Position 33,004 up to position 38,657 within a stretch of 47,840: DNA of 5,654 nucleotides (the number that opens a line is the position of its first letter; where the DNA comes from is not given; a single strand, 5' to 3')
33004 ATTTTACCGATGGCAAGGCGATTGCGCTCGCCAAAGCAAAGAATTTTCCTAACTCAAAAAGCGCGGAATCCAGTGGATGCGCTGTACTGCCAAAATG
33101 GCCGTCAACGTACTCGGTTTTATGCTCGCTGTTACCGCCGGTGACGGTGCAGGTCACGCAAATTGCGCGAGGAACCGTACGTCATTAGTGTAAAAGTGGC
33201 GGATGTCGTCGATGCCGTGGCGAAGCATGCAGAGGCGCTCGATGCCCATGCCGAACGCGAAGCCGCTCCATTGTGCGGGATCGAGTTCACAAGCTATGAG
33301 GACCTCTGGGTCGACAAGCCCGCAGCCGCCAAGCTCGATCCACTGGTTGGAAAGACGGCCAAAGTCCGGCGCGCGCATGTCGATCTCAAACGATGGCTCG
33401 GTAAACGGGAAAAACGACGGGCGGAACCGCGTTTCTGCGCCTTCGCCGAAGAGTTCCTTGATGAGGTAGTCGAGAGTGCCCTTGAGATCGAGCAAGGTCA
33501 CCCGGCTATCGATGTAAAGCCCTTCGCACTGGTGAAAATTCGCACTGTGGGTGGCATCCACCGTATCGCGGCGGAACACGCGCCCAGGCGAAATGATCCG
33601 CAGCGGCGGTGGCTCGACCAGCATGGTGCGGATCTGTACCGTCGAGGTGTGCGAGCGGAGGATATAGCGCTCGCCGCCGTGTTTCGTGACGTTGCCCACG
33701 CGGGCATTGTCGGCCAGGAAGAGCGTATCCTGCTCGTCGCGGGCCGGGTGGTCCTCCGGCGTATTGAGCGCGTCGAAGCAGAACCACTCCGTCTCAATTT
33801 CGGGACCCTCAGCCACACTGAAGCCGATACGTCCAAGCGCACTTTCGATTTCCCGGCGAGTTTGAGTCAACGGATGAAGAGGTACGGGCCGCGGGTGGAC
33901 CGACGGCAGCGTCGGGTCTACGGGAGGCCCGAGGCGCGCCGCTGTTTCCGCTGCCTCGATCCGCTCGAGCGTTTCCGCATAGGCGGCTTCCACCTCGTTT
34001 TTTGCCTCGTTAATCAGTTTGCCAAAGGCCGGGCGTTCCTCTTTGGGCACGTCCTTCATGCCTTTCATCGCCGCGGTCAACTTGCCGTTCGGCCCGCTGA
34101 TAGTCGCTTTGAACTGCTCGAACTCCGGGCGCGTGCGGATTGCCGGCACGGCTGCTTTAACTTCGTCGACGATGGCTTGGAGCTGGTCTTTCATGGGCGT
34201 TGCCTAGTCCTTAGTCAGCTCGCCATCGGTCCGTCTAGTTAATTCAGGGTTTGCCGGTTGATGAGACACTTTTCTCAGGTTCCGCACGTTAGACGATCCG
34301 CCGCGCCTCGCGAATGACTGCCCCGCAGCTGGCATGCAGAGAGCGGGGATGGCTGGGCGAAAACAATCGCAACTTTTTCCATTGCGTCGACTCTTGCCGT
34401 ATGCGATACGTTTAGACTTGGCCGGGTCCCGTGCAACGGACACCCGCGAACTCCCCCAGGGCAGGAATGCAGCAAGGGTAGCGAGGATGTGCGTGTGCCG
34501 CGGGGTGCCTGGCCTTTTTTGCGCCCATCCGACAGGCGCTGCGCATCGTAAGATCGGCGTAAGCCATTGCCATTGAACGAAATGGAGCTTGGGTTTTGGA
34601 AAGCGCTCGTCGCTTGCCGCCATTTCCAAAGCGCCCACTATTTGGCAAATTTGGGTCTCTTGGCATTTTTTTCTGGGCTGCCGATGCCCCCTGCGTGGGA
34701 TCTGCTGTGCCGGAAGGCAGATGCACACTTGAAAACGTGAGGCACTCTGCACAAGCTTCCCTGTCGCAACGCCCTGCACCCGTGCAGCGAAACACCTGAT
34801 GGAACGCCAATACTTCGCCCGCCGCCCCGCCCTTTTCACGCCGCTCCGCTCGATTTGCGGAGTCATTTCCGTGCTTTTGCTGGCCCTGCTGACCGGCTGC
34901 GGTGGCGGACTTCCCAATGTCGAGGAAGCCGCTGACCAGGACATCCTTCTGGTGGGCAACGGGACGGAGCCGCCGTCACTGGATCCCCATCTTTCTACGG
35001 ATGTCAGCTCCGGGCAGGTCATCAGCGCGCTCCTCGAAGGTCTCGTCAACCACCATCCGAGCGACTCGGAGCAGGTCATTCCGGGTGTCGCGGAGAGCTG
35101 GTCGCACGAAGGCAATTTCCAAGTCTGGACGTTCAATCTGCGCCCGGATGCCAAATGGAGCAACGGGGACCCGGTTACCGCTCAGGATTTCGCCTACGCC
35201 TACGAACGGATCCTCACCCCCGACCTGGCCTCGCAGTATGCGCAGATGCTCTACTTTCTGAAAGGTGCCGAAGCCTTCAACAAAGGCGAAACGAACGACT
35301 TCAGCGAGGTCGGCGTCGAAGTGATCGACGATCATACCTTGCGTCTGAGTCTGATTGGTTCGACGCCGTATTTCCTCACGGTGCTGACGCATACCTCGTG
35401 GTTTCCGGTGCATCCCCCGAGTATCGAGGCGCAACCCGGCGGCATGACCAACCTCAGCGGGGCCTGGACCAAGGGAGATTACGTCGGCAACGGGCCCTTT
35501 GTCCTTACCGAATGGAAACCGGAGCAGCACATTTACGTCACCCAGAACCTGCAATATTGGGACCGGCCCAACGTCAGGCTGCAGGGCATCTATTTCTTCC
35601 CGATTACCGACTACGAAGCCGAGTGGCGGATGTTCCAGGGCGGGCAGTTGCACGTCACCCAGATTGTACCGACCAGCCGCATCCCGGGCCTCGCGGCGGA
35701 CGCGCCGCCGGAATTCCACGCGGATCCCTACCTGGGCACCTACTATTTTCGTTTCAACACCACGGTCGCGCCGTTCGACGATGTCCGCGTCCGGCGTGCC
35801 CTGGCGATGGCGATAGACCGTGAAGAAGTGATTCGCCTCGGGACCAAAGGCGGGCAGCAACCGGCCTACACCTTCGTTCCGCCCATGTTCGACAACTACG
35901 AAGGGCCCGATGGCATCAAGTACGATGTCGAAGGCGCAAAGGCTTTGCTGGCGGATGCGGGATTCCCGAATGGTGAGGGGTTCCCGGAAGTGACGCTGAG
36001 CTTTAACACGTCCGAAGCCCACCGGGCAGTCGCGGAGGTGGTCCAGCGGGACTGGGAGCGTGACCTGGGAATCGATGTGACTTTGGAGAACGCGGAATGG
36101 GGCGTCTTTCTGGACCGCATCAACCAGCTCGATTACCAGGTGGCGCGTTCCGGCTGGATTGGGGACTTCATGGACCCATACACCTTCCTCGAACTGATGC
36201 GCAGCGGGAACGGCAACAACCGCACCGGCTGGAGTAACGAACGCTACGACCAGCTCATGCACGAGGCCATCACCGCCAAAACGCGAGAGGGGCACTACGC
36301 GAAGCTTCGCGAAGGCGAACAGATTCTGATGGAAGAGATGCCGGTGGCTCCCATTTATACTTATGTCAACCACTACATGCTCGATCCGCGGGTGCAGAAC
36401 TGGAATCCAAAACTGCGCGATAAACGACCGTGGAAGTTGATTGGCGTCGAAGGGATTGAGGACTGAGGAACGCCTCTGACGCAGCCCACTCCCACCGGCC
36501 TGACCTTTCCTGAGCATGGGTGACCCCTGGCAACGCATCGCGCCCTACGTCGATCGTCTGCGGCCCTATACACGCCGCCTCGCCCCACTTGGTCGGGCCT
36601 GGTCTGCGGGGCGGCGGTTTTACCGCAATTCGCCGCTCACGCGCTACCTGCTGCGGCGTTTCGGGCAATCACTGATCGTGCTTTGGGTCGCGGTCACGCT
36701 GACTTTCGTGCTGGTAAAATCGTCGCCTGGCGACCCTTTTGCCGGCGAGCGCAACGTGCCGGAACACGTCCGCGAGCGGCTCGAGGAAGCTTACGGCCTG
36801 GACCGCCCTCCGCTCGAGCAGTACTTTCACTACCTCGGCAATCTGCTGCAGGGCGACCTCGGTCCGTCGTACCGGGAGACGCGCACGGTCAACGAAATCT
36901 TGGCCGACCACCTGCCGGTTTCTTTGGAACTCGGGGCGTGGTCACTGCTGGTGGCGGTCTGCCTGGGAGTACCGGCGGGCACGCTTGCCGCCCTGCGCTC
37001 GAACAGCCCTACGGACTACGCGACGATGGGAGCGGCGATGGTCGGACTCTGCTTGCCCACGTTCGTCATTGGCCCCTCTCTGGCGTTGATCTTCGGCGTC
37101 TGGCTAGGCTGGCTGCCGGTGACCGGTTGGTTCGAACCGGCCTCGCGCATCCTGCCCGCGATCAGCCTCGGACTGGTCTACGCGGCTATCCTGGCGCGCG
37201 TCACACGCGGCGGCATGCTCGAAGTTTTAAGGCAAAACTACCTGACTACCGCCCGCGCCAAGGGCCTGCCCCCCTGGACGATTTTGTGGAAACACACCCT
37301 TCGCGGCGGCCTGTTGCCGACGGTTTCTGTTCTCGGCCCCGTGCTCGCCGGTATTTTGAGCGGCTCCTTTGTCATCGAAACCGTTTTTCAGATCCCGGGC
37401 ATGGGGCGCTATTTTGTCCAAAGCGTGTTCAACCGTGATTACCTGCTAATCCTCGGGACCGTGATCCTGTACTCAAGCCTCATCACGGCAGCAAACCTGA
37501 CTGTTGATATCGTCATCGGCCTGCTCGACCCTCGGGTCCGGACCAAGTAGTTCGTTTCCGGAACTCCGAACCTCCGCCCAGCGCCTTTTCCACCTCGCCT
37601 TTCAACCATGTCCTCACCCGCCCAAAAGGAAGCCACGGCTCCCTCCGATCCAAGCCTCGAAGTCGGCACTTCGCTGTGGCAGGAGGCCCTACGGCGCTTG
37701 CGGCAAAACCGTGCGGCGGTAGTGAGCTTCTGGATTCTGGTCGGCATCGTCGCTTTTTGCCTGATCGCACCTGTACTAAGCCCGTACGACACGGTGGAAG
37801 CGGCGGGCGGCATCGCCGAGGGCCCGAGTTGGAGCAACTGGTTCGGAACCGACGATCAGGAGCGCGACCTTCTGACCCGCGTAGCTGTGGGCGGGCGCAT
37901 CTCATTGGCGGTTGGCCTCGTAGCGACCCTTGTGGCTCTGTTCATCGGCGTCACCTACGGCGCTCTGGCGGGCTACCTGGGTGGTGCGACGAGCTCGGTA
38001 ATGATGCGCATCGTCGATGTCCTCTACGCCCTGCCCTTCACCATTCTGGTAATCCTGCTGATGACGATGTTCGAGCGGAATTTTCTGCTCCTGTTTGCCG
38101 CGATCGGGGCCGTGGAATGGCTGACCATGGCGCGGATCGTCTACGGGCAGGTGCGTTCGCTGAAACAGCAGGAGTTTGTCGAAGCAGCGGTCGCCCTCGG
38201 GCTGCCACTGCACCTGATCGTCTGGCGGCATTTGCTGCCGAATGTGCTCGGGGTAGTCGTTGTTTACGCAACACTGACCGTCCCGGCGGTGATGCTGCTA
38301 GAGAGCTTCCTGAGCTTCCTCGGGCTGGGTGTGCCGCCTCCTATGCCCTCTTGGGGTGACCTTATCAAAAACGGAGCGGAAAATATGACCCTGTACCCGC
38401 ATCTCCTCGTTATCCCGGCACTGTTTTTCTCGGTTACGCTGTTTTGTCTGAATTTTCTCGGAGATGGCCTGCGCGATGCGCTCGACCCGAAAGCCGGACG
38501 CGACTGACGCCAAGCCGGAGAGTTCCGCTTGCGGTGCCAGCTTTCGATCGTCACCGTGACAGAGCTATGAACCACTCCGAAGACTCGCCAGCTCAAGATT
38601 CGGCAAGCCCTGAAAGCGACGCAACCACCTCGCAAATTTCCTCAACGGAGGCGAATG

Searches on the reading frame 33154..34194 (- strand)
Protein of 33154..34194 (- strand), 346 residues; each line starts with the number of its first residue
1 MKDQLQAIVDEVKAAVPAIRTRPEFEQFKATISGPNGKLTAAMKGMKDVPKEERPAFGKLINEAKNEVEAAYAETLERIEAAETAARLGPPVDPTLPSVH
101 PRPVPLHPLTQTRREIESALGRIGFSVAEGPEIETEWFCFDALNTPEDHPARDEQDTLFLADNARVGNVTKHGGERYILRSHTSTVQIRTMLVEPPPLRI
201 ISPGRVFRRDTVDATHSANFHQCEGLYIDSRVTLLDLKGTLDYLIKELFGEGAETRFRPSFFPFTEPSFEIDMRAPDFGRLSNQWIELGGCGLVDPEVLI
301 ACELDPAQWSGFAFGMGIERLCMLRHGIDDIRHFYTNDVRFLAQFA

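Call 26: search_protein_families(library=pfam, proteins=[window:33154-34194:-], max_evalue=0.001)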
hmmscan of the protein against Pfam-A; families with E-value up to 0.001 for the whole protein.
window:33154-34194:- (346 aa): 2 families
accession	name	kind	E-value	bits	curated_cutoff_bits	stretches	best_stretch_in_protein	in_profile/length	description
PF01409.25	tRNA-synt_2d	-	3.2e-90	302.4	19.8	1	92-345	2-246/246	tRNA synthetases class II core domain (F)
PF02912.23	Phe_tRNA-synt_N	-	1.9e-21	76.2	22.3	1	23-88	4-69/69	Aminoacyl tRNA synthetase class II, N-terminal domain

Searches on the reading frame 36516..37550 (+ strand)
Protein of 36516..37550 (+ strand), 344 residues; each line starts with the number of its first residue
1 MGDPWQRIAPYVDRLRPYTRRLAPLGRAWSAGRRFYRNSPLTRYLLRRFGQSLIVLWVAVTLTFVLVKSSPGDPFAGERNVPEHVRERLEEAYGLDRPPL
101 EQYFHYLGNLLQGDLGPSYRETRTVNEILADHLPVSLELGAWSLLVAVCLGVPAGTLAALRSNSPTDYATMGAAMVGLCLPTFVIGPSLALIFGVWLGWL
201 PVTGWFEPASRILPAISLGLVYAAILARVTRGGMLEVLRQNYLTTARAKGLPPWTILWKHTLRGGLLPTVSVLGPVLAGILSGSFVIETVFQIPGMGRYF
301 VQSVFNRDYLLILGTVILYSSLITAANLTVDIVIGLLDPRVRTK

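Call 26: search_protein_families(library=pfam, proteins=[window:36516-37550:+], max_evalue=0.001)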
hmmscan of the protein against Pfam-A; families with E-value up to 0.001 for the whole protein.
window:36516-37550:+ (344 aa): 2 families
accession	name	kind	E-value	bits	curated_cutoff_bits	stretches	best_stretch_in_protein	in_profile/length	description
PF00528.27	BPD_transp_1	-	1.2e-35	123.4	26.4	1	151-342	1-183/184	Binding-protein-dependent transport system inner membrane component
PF19300.4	BPD_transp_1_N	-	8.5e-09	36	23.8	1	42-139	2-113/114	Binding-prot-dependent transport system membrane comp, N-term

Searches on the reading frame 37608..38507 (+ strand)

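Call 26: search_protein_families(library=pfam, proteins=[window:37608-38507:+], max_evalue=0.001)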
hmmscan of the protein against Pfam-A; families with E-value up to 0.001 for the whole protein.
window:37608-38507:+ (299 aa): 2 families
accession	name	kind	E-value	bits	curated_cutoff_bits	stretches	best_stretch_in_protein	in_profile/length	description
PF00528.27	BPD_transp_1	-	6.1e-26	91.7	26.4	1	114-296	1-182/184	Binding-protein-dependent transport system inner membrane component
PF12911.12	OppC_N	-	6.4e-16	58.4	23.9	1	22-62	1-41/53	N-terminal TM domain of oligopeptide transport permease C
